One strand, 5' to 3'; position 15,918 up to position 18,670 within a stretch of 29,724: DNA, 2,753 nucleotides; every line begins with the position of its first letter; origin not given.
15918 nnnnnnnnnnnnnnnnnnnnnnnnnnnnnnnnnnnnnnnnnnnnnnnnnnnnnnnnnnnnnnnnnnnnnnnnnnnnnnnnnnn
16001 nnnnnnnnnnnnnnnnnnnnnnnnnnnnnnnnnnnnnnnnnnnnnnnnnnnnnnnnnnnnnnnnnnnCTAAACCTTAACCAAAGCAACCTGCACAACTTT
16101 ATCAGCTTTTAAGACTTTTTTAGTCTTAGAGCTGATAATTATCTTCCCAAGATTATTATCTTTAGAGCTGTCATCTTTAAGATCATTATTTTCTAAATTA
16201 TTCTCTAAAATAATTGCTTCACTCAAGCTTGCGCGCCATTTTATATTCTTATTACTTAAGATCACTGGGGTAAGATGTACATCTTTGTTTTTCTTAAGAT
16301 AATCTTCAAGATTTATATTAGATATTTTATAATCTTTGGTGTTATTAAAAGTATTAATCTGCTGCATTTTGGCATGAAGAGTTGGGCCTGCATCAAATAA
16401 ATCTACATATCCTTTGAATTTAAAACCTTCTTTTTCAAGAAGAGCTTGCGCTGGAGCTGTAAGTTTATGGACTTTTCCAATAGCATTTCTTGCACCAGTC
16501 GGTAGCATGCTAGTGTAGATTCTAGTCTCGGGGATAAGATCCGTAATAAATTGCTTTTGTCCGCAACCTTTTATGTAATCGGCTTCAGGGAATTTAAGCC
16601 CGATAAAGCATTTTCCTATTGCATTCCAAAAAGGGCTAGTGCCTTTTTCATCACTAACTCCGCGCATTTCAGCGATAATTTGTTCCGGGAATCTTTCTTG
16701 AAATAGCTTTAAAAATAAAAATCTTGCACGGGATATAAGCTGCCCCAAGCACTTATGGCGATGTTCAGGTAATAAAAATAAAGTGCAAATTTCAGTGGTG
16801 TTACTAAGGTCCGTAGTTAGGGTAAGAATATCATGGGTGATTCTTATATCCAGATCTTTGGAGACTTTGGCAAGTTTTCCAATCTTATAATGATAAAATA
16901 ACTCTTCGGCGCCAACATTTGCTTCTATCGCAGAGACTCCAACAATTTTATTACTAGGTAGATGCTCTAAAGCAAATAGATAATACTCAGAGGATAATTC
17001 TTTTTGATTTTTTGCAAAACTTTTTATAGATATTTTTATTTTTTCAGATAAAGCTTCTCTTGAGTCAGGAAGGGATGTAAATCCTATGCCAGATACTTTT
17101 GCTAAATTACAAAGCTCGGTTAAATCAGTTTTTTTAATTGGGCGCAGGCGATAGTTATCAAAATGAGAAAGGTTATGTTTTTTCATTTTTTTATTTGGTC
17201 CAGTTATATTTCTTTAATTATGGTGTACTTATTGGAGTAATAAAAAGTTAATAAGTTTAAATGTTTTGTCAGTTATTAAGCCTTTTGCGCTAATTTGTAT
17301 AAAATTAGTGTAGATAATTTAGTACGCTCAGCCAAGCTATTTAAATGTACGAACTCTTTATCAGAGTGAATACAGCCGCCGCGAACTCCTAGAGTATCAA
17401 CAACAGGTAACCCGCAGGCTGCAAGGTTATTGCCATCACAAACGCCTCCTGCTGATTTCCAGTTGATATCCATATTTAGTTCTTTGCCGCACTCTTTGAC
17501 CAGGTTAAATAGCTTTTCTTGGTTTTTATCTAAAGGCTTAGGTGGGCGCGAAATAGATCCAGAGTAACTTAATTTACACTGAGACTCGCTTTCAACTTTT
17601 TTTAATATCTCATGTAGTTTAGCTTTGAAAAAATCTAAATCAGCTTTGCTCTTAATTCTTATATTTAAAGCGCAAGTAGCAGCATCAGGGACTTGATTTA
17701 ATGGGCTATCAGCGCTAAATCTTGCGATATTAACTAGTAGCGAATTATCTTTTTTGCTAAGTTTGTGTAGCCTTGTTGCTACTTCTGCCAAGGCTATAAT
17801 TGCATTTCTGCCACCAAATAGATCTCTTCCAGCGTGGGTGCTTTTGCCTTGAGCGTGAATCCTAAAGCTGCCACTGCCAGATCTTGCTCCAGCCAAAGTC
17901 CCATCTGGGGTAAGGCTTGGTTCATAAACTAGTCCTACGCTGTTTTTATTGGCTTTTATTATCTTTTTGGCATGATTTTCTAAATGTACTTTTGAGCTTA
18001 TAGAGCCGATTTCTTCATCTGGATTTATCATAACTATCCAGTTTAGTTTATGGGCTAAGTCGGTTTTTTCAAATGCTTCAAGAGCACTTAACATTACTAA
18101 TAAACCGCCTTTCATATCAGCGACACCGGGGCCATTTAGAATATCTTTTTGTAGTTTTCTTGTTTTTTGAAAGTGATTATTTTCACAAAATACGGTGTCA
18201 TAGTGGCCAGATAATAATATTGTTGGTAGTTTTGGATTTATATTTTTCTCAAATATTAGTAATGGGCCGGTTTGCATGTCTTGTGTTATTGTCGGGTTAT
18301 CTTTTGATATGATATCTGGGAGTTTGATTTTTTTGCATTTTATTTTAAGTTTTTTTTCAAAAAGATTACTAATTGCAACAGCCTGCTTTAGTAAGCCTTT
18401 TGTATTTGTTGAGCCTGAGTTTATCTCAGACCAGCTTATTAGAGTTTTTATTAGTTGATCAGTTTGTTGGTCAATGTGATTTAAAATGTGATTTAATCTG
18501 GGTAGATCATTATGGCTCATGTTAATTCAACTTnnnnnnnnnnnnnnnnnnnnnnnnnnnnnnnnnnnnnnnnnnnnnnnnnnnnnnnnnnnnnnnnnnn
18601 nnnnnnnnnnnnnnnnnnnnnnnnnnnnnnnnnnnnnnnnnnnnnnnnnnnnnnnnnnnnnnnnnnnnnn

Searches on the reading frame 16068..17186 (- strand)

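Call 26: search_protein_families(library=ncbifam, proteins=[window:16068-17186:-], max_evalue=0.00001)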
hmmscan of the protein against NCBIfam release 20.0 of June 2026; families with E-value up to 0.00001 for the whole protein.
window:16068-17186:- (372 aa): 4 families
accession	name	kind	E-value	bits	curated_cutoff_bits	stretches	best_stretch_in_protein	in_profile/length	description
TIGR03244.1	arg_catab_AstA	equivalog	7e-104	347.3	391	1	14-324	2-306/336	arginine N-succinyltransferase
TIGR03243.1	arg_catab_AOST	subfamily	8.7e-103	343.7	284.35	1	14-321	2-302/335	arginine and ornithine succinyltransferase subunits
NF007770.0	PRK10456.1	equivalog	8.5e-88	294.8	521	1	14-327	4-310/344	arginine N-succinyltransferase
TIGR03245.1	arg_AOST_alph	equivalog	6e-77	259.5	458.8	1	14-289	2-277/336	arginine/ornithine succinyltransferase subunit alpha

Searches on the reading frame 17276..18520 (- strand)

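Call 26: search_protein_families(library=ncbifam, proteins=[window:17276-18520:-], max_evalue=0.00001)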
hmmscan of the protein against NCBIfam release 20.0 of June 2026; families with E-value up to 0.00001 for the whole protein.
window:17276-18520:- (414 aa): 40 families (the best 25 are shown)
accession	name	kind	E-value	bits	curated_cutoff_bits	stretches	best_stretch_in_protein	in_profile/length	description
NF005602.0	PRK07338.1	equivalog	2.9e-141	470.8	357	1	10-413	8-402/409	hydrolase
NF004788.0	PRK06133.1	subfamily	1e-52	179.5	349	1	11-413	34-416/417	glutamate carboxypeptidase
NF005678.0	PRK07473.1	equivalog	6.1e-42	143.9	386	1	97-410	74-375/376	M20/M25/M40 family metallo-hydrolase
TIGR01910.1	DapE-ArgE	subfamily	3.2e-28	99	217.6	1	23-401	3-372/373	ArgE/DapE family deacylase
TIGR01900.1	dapE-gram_pos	equivalog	6.3e-24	84.5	304.2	1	100-400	59-343/351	succinyl-diaminopimelate desuccinylase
NF009557.0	PRK13009.1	equivalog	4.2e-23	82.1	284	1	97-411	58-375/377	succinyl-diaminopimelate desuccinylase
NF006365.0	PRK08588.1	subfamily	1.8e-22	80.2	289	1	99-367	65-336/383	succinyl-diaminopimelate desuccinylase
NF006399.0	PRK08651.1-2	equivalog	1.6e-21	76.8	381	1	85-278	54-240/405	succinyl-diaminopimelate desuccinylase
TIGR01246.1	dapE_proteo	equivalog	9.8e-18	64.3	361.8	1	97-408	54-368/370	succinyl-diaminopimelate desuccinylase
NF006400.0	PRK08651.1-3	equivalog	1.1e-16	60.7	374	1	15-403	7-399/410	succinyl-diaminopimelate desuccinylase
NF005710.0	PRK07522.1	subfamily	1.8e-12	47.1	412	1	98-308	69-285/391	acetylornithine deacetylase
NF010589.0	PRK13983.1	equivalog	1.9e-12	46.8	333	1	10-407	3-406/409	M20 family metallo-hydrolase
TIGR01883.1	PepT-like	hypoth_equivalog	3.7e-12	45.9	274.25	1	85-402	49-355/361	peptidase T-like protein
NF006771.0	PRK09290.1-5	subfamily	1.1e-11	43.9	399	1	218-412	217-411/413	allantoate amidohydrolase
NF005373.0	PRK06915.1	equivalog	1.7e-11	43.7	428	1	11-262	7-250/422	peptidase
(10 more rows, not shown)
